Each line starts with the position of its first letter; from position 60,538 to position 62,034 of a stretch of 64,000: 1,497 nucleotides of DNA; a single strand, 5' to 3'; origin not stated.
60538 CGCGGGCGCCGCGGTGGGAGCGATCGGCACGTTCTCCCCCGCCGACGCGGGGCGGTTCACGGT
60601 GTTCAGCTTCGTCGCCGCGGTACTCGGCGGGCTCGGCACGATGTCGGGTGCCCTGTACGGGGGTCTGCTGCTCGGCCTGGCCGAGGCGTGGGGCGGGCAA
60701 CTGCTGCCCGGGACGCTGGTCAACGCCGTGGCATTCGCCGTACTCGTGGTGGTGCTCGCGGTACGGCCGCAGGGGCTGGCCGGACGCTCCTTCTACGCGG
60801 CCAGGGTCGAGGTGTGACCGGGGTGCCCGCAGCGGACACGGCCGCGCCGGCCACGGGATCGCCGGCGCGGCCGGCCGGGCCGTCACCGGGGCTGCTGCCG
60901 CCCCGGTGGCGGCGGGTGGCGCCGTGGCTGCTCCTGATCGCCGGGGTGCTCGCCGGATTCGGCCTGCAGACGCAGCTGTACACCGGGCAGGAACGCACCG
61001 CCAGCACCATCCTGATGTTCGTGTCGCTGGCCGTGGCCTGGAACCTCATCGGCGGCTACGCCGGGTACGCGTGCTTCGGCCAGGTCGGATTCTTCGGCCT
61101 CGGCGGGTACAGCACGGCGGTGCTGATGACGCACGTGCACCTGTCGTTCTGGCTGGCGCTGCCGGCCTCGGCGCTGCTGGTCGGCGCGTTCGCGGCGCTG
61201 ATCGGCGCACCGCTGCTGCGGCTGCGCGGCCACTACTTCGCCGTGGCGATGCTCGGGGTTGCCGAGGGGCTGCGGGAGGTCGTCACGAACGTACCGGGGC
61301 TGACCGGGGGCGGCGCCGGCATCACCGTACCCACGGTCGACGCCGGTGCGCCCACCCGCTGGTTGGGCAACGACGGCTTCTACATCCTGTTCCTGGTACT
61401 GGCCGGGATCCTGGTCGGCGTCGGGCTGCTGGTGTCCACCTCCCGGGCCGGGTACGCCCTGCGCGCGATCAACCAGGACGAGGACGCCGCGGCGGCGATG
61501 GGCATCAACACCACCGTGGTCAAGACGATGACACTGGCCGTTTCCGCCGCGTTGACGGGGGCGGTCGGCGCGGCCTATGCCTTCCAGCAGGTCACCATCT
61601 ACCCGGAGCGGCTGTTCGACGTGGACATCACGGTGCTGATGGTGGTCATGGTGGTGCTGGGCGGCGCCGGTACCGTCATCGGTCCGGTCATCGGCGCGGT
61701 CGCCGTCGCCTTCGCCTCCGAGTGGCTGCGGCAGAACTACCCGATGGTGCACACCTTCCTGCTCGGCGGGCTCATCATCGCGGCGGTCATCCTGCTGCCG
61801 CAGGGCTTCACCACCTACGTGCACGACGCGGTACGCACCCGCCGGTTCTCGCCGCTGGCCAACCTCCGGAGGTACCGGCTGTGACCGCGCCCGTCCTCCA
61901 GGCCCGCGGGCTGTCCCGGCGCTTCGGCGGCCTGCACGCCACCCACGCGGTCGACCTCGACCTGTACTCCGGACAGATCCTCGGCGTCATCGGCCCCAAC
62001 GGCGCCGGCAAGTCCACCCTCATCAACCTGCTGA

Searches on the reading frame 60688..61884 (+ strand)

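Call 68: search_protein_families(library=pfam, proteins=[window:60688-61884:+], max_evalue=0.001)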
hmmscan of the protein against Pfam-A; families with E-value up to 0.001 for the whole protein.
window:60688-61884:+ (398 aa): 1 family
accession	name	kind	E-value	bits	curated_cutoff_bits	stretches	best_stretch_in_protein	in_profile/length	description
PF02653.21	BPD_transp_2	-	8.8e-39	133.7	26.8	1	105-367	6-269/269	Branched-chain amino acid transport system / permease component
